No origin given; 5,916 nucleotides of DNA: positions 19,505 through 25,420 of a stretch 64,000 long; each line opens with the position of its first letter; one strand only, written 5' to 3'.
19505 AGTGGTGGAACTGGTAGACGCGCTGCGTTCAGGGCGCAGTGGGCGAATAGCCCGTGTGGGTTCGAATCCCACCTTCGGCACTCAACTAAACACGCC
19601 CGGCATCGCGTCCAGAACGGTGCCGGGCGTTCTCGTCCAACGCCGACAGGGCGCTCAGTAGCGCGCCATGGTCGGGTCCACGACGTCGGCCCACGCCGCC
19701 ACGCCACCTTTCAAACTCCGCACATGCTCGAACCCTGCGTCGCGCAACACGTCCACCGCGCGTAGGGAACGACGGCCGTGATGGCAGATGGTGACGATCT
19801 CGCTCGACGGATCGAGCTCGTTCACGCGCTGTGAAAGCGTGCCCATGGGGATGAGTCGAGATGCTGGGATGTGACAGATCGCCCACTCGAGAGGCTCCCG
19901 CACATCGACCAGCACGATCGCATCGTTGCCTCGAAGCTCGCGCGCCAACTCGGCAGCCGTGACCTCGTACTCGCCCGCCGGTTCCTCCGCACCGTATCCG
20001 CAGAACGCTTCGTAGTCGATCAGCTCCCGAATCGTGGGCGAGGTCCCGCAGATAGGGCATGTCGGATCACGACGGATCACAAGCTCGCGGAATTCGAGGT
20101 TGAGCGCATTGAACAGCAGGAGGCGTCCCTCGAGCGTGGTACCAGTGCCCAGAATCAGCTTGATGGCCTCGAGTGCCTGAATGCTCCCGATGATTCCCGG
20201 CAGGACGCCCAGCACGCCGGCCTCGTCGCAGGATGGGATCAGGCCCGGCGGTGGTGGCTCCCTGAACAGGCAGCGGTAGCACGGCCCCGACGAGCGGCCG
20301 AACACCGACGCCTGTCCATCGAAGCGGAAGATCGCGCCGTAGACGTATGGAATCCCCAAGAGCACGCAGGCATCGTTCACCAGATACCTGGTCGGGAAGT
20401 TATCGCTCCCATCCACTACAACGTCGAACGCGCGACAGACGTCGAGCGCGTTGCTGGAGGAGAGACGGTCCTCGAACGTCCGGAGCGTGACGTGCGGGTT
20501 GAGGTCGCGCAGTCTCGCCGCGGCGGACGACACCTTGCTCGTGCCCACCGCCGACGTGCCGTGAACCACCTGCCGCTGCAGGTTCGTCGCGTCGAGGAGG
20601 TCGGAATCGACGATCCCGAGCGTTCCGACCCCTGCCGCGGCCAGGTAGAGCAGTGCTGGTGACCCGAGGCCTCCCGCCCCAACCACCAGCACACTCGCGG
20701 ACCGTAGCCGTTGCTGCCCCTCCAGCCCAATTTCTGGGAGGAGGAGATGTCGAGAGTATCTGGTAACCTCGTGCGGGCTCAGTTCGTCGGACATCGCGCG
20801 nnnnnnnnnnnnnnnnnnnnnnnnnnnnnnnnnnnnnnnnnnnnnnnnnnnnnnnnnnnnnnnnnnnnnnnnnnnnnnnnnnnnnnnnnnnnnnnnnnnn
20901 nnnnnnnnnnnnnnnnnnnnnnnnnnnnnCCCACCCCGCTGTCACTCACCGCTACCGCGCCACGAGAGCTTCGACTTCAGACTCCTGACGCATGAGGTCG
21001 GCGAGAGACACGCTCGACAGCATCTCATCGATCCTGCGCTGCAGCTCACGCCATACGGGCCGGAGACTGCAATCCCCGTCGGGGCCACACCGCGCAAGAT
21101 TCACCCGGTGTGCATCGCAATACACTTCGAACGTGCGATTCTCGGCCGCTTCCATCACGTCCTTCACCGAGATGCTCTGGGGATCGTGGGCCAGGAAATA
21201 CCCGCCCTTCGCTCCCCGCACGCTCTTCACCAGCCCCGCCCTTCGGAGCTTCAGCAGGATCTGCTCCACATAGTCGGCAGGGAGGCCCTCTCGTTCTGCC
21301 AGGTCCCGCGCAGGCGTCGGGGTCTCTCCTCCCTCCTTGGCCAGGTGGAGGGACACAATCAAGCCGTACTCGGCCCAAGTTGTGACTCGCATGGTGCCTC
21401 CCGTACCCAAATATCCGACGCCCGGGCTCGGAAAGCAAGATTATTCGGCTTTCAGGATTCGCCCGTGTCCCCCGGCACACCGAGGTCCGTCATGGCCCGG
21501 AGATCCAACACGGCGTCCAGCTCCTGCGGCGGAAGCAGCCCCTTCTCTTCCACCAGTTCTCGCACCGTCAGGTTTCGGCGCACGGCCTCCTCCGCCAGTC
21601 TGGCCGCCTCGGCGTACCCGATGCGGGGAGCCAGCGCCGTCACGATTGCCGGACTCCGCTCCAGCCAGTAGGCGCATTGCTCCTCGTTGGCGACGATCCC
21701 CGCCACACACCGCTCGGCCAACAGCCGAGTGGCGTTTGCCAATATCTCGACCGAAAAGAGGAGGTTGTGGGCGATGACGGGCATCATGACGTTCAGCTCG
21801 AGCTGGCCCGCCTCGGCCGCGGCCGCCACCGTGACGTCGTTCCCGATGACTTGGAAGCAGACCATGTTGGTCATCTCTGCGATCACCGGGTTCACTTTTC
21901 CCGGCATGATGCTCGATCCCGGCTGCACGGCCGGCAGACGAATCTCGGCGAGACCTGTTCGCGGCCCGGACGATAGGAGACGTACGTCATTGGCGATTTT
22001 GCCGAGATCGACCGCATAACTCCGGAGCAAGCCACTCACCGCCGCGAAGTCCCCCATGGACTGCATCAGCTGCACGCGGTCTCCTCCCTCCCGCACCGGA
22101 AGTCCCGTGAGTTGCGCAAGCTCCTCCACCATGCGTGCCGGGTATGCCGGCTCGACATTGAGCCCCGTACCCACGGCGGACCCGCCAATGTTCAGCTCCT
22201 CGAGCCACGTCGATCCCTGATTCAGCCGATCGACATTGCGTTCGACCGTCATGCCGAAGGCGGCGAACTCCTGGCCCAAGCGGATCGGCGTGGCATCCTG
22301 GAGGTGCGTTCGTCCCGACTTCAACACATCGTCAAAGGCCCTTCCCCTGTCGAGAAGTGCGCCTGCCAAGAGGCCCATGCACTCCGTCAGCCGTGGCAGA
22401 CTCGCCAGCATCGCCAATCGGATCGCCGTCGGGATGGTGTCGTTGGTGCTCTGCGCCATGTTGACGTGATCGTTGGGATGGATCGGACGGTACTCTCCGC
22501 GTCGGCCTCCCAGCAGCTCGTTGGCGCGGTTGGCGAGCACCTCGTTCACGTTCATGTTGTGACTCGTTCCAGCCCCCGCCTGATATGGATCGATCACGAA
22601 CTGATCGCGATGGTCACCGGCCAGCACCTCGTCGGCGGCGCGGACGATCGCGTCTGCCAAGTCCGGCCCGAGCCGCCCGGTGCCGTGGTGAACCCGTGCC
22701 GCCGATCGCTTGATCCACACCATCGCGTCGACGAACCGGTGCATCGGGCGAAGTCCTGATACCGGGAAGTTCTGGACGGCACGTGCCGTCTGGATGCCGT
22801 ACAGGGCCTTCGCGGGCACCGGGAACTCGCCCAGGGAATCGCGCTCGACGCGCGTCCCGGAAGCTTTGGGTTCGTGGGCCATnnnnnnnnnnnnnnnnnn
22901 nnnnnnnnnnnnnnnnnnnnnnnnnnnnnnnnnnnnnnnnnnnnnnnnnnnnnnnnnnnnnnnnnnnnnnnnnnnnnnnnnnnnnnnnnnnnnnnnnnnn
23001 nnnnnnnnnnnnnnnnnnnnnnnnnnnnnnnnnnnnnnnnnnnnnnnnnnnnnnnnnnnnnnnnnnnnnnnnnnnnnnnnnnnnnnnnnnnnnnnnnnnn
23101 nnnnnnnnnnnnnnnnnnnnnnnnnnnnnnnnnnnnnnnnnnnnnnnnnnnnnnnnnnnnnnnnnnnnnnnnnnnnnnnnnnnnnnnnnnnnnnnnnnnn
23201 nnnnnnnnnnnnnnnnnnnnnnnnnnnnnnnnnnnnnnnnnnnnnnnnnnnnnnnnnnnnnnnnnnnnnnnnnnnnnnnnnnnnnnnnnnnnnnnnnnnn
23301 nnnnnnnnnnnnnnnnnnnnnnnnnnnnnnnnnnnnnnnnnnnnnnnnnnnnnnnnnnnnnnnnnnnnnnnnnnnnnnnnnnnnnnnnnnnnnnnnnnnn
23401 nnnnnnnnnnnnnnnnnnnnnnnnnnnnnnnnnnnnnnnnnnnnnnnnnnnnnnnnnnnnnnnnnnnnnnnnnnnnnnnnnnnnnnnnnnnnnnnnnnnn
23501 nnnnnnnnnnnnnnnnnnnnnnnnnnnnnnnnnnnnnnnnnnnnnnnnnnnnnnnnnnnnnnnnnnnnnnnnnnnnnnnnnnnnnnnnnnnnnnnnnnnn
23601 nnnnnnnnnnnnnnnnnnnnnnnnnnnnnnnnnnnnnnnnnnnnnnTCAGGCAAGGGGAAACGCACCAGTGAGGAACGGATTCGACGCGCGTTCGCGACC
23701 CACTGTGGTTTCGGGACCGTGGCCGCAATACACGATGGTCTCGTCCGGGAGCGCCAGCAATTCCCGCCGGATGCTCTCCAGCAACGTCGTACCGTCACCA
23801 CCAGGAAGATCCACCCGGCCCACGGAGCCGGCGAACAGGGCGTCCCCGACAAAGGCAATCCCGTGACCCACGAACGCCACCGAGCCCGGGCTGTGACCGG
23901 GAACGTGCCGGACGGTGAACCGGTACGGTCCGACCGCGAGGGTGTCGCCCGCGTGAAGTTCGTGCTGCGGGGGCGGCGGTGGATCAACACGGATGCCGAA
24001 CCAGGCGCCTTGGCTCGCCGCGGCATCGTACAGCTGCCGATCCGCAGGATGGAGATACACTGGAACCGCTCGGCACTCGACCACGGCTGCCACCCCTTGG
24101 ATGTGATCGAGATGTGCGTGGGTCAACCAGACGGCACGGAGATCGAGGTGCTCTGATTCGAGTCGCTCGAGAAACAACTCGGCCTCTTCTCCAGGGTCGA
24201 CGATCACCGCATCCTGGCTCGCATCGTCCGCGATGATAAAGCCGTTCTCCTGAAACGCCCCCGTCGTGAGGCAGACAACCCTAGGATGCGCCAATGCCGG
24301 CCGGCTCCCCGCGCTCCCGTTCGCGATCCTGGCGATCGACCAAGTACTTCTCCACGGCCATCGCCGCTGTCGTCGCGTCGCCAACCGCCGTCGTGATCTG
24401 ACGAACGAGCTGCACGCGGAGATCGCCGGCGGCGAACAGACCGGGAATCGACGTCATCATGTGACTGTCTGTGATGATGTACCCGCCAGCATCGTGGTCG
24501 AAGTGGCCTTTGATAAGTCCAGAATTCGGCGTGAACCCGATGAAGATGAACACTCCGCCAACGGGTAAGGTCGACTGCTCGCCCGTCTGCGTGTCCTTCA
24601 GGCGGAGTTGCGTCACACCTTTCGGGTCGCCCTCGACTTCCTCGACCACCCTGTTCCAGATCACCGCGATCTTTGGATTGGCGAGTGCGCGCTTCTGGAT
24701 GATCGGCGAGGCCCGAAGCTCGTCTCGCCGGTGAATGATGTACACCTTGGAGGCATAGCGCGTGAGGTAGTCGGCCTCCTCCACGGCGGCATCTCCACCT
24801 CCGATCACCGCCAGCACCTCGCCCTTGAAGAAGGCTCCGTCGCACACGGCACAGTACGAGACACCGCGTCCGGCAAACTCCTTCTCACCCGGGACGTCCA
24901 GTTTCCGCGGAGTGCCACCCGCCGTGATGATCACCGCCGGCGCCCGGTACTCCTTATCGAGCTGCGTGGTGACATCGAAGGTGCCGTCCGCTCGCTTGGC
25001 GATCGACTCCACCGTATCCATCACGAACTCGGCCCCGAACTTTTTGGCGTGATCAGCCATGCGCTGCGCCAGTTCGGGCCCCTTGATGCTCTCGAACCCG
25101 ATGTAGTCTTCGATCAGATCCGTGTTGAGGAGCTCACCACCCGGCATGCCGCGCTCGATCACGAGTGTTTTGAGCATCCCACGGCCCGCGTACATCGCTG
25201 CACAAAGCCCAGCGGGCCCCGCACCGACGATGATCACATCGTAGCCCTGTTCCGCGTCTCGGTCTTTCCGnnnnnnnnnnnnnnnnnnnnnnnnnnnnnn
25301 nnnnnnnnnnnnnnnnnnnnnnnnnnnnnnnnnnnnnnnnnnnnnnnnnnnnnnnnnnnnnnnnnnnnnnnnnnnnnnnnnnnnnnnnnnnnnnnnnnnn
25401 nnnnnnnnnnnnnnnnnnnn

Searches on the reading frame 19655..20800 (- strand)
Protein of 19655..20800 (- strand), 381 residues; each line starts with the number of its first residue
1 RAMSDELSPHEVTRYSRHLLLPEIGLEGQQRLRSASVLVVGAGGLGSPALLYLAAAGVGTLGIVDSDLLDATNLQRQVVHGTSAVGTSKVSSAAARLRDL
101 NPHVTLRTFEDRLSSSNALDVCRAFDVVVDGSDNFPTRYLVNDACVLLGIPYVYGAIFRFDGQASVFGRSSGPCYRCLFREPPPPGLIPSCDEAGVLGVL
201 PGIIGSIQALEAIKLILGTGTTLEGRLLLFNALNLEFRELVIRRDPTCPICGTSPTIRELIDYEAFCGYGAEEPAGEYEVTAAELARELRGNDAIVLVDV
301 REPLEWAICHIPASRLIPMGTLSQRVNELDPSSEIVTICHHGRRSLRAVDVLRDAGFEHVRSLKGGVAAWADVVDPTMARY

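Call 53: search_protein_families(library=pfam, proteins=[window:19655-20800:-], max_evalue=0.01)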
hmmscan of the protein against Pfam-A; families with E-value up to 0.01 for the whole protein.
window:19655-20800:- (381 aa): 2 families
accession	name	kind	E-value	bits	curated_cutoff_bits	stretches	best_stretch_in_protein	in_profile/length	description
PF00899.27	ThiF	-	6e-80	268.3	28.1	1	15-249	1-237/238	ThiF family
PF00581.25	Rhodanese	-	2.6e-18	66.8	22.2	1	282-371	2-100/102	Rhodanese-like domain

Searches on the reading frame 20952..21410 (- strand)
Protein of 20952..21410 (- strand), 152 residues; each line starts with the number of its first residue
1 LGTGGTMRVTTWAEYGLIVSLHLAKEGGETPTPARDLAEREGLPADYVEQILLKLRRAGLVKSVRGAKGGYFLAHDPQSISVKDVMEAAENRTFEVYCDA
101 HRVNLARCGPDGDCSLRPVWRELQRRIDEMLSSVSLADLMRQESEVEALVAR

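Call 53: search_protein_families(library=pfam, proteins=[window:20952-21410:-], max_evalue=0.01)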
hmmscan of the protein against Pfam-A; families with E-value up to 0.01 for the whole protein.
window:20952-21410:- (152 aa): 4 families
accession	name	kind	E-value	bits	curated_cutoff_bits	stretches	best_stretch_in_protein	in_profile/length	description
PF02082.26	Rrf2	-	6.2e-34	117.4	30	1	10-141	2-131/132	Iron-dependent Transcriptional regulator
PF22798.2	DUF5817_CT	-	3.2e-05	24.1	29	1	36-66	20-50/54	DUF5817, C-terminal domain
PF03444.21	HrcA_DNA-bdg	-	0.004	17.2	21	1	34-72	26-64/79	Winged helix-turn-helix transcription repressor, HrcA DNA-binding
PF01978.25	TrmB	-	0.0074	16.6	25.6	0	31-68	22-59/68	Sugar-specific transcriptional regulator TrmB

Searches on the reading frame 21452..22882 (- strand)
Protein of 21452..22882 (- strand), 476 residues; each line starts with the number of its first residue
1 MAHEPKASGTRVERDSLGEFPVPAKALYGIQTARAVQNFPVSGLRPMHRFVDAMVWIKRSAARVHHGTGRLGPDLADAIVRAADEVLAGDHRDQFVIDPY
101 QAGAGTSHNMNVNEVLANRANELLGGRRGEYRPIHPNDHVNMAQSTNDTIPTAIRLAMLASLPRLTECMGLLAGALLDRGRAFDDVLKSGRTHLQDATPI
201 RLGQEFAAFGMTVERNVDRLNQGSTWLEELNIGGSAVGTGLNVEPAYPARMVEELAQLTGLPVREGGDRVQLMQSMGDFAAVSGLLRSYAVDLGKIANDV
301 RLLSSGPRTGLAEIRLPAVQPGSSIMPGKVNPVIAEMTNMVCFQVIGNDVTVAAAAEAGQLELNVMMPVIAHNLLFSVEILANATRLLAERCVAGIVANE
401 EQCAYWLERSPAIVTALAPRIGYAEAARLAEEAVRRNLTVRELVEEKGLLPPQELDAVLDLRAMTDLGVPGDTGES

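Call 14: find_encoding_contigs(protein=window:21452-22882:-, flank=10000, max_places=6)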
Protein window:21452-22882:- (476 aa): 2 contigs read that carry it; 2 places shown.
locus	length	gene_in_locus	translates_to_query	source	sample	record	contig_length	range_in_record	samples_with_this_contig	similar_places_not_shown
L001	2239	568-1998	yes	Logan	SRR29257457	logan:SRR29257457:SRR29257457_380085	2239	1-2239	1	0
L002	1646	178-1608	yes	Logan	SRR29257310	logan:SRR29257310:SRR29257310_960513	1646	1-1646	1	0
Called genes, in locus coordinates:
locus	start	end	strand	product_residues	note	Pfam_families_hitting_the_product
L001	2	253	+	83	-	?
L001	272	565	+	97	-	-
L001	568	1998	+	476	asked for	PF00206:Lyase_1, PF10415:FumaraseC_C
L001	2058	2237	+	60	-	?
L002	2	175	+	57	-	?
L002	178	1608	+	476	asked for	PF00206:Lyase_1, PF10415:FumaraseC_C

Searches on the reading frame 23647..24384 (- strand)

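Call 53: search_protein_families(library=pfam, proteins=[window:23647-24384:-], max_evalue=0.01)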
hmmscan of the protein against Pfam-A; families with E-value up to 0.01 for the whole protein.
window:23647-24384:- (245 aa): 2 families
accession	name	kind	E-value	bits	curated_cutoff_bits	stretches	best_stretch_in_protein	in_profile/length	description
PF00753.33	Lactamase_B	-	1.2e-27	97.5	22.7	1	42-222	2-196/196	Metallo-beta-lactamase superfamily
PF12706.13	Lactamase_B_2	-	2.6e-08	34.1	27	1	60-167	3-116/200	Beta-lactamase superfamily domain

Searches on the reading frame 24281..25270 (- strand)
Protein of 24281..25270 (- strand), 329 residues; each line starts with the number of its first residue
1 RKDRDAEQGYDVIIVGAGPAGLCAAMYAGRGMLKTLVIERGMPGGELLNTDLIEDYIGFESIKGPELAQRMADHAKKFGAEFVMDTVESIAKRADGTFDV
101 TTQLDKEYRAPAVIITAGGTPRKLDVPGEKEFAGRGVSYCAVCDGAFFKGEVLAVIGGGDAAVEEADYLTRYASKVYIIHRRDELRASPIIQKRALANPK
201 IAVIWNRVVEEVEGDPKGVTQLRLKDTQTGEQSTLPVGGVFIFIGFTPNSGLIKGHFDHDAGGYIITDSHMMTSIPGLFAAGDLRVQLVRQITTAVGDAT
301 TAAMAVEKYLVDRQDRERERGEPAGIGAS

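Call 53: search_protein_families(library=pfam, proteins=[window:24281-25270:-], max_evalue=0.01)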
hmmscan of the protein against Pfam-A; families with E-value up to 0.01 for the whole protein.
window:24281-25270:- (329 aa): 13 families
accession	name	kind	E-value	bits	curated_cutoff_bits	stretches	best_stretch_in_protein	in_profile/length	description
PF07992.20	Pyr_redox_2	-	3.7e-49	168.2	26.1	1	10-298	1-290/291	Pyridine nucleotide-disulphide oxidoreductase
PF13738.12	Pyr_redox_3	-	6.5e-27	95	30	2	63-282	79-305/305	Pyridine nucleotide-disulphide oxidoreductase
PF00070.33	Pyr_redox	-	2.1e-20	73.5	22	1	153-226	2-81/82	Pyridine nucleotide-disulphide oxidoreductase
PF01266.30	DAO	-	1.8e-10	41.3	27.9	2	11-44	1-35/353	FAD dependent oxidoreductase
PF03486.20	HI0933_like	-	1.2e-08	35.2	50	1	11-42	2-33/244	HI0933-like protein Rossmann domain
PF00890.30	FAD_binding_2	-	1.2e-08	35.1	20.4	1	11-43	1-33/414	FAD binding domain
PF01946.23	Thi4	-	1.2e-06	28.4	26.2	1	10-43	18-52/235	Thi4 family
PF12831.13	FAD_oxidored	-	3.2e-06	27.1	27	1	11-46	1-37/416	FAD dependent oxidoreductase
PF01134.28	GIDA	-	5e-06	26.3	22.1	0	11-64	1-46/391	Glucose inhibited division protein A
PF05834.18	Lycopene_cycl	-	1.6e-05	24.6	23.4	0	11-40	1-32/380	Lycopene cyclase protein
PF13434.12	Lys_Orn_oxgnase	-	0.00091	18.9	21.3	0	193-247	284-338/339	L-lysine 6-monooxygenase/L-ornithine 5-monooxygenase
PF13450.12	NAD_binding_8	-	0.0024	18.6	21.9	1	14-41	1-28/68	NAD(P)-binding Rossmann-like domain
PF01494.25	FAD_binding_3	-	0.0027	17.4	22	0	10-40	2-32/349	FAD binding domain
